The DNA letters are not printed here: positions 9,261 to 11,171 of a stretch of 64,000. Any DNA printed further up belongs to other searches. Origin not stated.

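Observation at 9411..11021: Unusual single-polypeptide fusion of an MBL-fold hydrolase domain with a C-terminal Rieske [2Fe-2S] domain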

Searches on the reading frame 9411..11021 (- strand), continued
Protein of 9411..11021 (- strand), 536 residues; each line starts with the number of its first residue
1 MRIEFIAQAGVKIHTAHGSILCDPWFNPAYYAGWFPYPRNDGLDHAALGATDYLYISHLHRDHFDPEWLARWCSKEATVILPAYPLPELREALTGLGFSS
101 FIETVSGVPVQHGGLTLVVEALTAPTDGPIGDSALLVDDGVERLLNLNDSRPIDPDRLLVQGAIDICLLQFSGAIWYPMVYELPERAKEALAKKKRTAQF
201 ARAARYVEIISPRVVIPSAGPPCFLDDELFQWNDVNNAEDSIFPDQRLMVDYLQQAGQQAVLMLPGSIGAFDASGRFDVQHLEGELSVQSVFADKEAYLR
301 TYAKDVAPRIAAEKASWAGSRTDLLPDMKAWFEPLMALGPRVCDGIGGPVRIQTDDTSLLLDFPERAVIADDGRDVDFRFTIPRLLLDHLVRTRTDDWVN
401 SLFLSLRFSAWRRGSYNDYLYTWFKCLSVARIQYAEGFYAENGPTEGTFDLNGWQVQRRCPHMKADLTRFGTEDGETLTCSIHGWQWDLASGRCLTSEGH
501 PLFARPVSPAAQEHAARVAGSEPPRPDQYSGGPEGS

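Call 29: list_cluster_members(proteins=[P0185, P0198, P0240, P0246, P0190, P0204, P0206, P0222, P0232, P0250])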
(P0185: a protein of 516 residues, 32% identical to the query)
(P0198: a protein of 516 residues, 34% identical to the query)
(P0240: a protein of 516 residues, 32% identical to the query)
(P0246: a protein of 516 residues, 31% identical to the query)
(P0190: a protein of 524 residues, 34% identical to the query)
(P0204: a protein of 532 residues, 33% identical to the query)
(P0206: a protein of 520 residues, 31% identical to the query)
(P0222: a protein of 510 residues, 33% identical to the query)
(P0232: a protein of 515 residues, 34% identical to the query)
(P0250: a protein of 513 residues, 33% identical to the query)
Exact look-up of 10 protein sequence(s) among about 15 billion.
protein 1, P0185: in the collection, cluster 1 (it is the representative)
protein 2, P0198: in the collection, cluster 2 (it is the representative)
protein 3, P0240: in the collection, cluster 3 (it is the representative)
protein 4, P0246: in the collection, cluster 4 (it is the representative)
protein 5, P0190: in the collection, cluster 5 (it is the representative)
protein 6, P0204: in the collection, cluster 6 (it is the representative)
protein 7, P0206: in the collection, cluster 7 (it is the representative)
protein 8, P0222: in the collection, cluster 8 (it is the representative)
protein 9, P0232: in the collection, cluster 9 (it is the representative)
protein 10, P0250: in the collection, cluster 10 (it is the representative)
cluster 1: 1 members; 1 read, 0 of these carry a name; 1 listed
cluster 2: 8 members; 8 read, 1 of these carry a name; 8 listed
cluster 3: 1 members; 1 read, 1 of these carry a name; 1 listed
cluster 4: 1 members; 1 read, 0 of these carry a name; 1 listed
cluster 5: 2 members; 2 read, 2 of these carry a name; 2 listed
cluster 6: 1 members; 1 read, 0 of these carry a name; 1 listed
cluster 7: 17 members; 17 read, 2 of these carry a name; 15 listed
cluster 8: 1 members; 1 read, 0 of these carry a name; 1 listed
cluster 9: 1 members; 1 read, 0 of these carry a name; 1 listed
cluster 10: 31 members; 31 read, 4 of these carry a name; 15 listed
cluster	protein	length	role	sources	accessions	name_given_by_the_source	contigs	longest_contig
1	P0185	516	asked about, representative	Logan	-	-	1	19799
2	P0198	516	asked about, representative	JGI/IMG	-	-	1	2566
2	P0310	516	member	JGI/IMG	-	UDP-MurNAc hydroxylase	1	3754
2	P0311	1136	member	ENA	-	-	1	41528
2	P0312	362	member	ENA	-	-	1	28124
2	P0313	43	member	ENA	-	-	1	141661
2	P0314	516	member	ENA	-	-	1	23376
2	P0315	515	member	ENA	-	-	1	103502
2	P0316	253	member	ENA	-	-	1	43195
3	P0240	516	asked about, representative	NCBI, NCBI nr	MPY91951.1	MAG: Rieske 2Fe-2S domain-containing protein [Acidimicrobiia bacterium] | Rieske 2Fe-2S domain-containing protein [Acidimicrobiia bacterium]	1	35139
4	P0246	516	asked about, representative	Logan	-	-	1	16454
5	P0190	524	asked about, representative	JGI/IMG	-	UDP-MurNAc hydroxylase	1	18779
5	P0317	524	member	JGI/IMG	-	UDP-MurNAc hydroxylase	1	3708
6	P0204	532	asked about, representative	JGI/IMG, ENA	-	-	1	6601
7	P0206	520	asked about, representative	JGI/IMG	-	UDP-MurNAc hydroxylase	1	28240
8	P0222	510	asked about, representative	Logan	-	-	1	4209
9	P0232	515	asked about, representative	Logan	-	-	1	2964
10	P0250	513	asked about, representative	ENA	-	-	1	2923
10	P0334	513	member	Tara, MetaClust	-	strand:- start:283 stop:1824 length:1542 start_codon:yes stop_codon:yes gene_type:complete | TARA_034_SRF_0.1-0.22_scaffold195768_1_gene263780 COG2220 K14952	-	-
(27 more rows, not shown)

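Call 30: list_cluster_members(proteins=[P0123, P0124, P0125, P0127, P0128, P0129, P0130, P0133, P0180, P0187])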
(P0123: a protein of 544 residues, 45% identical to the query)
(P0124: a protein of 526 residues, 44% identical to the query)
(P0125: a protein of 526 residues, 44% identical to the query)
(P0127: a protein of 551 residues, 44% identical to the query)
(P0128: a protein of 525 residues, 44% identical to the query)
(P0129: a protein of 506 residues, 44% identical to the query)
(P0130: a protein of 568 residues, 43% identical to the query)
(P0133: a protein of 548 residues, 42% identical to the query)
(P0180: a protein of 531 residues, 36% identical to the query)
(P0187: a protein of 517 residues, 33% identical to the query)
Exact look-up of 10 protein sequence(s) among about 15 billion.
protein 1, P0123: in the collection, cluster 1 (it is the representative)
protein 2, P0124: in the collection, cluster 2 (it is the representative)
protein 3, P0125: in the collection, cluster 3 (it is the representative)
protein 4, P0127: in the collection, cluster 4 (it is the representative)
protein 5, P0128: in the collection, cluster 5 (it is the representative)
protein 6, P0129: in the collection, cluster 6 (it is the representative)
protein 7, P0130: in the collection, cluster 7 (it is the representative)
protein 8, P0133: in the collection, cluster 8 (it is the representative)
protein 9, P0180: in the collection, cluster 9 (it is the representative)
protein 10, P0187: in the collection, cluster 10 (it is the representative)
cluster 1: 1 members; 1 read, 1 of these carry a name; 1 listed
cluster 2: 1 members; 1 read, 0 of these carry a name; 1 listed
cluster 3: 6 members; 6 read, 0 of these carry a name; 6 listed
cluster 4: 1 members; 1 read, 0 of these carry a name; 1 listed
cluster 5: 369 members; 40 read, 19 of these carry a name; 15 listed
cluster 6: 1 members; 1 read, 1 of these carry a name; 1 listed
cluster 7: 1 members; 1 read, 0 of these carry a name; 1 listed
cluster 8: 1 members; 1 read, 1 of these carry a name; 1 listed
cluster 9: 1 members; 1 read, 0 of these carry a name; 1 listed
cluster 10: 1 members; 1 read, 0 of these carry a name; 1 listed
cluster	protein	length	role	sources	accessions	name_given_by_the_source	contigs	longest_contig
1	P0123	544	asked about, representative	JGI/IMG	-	UDP-MurNAc hydroxylase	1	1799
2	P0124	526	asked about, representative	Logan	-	-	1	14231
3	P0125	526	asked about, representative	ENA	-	-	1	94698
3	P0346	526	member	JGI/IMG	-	-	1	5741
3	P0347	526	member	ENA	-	-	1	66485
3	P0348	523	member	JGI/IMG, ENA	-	-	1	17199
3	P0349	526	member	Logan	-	-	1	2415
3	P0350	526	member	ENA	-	-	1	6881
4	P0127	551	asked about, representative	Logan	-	-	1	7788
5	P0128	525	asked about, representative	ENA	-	-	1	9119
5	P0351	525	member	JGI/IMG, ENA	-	UDP-MurNAc hydroxylase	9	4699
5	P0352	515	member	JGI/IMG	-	UDP-MurNAc hydroxylase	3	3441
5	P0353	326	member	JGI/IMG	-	UDP-MurNAc hydroxylase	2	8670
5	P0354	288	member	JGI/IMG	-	UDP-MurNAc hydroxylase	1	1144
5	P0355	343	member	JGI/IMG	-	UDP-MurNAc hydroxylase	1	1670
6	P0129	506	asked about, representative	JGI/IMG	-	UDP-MurNAc hydroxylase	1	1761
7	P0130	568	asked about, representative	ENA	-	-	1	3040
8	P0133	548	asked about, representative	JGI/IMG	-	UDP-MurNAc hydroxylase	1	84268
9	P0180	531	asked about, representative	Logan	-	-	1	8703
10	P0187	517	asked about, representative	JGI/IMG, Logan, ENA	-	-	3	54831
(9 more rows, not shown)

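Call 51: search_dna_similar(query=window:9411-11021:-, collection=plasmids, mode=protein, max_evalue=0.00001, max_rows=25)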
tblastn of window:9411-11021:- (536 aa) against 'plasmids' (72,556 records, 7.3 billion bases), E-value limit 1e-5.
Records with a match: 13; places in all: 13; records where one place covers at least 80% of the query: 6.
Best place of each record, by identity: <60% 13.
By first word of the organism name: Halobaculum 5; Nocardia 2; Rhodococcus 2; Tsukamurella 1; Microbacterium 1; Halolamina 1; Halobacterium 1.
By predicted mobility (MOB-suite, as given by PLSDB): non-mobilizable 12; conjugative 1.
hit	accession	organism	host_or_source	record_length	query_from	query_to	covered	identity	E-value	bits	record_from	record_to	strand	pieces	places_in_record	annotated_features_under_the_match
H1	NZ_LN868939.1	Nocardia farcinica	not known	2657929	1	513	96%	48.2%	2e-145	469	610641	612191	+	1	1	none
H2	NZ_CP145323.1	Rhodococcus ruber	-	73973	1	511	95%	47.4%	3e-148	478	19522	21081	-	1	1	MBL fold metallo-hydrolase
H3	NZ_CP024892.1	Rhodococcus ruber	cell culture,activated sludge from ...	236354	1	515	96%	46.1%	5e-144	465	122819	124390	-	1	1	MBL fold metallo-hydrolase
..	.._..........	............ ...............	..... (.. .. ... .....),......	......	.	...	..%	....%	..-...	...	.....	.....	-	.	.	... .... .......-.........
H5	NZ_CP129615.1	Nocardia sp. PE-7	cell culture,an LDPE film in soil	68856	1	507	95%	45.9%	4e-139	451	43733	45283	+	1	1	Rieske 2Fe-2S domain-containing protein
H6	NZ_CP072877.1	Microbacterium sp. NIBRBAC000506063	cell culture,sludge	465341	1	511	95%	40.2%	2e-97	404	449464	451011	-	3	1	MBL fold metallo-hydrolase | hypothetical protein | Rieske 2Fe-2S domain-containing protein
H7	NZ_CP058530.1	Halobaculum halophilum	cell culture,sediment in salt lake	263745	1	220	41%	29.0%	4e-11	74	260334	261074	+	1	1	MBL fold metallo-hydrolase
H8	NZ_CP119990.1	Halobaculum marinum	cell culture,sediment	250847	1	220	41%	27.8%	1e-11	76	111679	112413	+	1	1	MBL fold metallo-hydrolase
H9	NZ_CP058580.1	Halobaculum salinum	cell culture,saline soil sample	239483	1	220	41%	27.3%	5e-11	73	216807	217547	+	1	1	MBL fold metallo-hydrolase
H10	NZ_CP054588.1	Halolamina sp. CBA1230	solar salt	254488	1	220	41%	26.7%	1e-10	72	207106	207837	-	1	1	MBL fold metallo-hydrolase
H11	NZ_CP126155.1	Halobaculum lipolyticum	cell culture,sediment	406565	1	220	41%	26.6%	1e-10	72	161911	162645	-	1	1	MBL fold metallo-hydrolase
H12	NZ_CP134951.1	Halobaculum sp. XH14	cell culture,sediment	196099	1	220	41%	26.2%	2e-11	75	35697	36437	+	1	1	MBL fold metallo-hydrolase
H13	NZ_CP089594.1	Halobacterium zhouii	cell culture,sediment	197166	1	220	41%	25.9%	9e-7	60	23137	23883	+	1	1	MBL fold metallo-hydrolase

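Call 52: get_annotated_region(hit=H1, flank=6000)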
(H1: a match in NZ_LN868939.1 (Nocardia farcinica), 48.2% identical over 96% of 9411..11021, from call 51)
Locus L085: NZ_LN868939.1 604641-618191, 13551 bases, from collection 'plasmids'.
description: Nocardia farcinica strain NCTC11134 plasmid 2, complete sequence
organism: Nocardia farcinica (NCBI taxid 37329)
taxonomy: Bacteria; Actinomycetota; Actinomycetes; Mycobacteriales; Nocardiaceae; Nocardia; Nocardia farcinica
host: -; source: not known; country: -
typing (MOB-suite, as given by PLSDB): non-mobilizable
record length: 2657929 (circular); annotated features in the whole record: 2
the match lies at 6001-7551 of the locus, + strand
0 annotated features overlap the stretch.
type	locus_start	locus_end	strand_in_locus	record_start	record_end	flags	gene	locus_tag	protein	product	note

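Call 53: get_annotated_region(hit=H4, flank=5000)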
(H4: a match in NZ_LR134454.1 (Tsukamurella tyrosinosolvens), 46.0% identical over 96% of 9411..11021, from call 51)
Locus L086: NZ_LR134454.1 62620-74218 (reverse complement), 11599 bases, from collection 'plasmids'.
description: Tsukamurella tyrosinosolvens strain NCTC13231 plasmid 12, complete sequence
organism: Tsukamurella tyrosinosolvens (NCBI taxid 57704)
taxonomy: Bacteria; Actinomycetota; Actinomycetes; Mycobacteriales; Tsukamurellaceae; Tsukamurella; Tsukamurella tyrosinosolvens
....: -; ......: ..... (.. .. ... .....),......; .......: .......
typing (MOB-suite, as given by PLSDB): non-mobilizable
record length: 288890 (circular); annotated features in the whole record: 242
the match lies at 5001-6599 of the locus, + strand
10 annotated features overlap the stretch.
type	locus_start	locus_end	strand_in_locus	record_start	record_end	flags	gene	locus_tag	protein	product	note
CDS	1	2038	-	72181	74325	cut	-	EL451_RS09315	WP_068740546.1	SpoIID/LytB domain-containing protein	GO:0008150 - biological_process [Evidence IEA]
CDS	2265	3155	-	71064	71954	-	-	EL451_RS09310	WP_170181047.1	DUF559 domain-containing protein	-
CDS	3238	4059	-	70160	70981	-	-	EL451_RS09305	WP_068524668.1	HAD family hydrolase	-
CDS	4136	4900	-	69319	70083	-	-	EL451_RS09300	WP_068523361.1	lysophospholipid acyltransferase family protein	-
CDS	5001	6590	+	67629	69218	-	-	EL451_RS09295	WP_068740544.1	MBL fold metallo-hydrolase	-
CDS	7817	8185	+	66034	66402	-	-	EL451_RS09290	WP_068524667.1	hypothetical protein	-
CDS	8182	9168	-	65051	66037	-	-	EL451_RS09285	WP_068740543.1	MBL fold metallo-hydrolase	-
CDS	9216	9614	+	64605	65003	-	-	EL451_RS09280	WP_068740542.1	MerR family transcriptional regulator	GO:0006355 - regulation of DNA-templated transcription [Evidence IEA]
CDS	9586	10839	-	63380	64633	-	serS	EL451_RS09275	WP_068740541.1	serine--tRNA ligase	GO:0006434 - seryl-tRNA aminoacylation [Evidence IEA]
CDS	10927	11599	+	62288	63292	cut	-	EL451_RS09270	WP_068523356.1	septum formation family protein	-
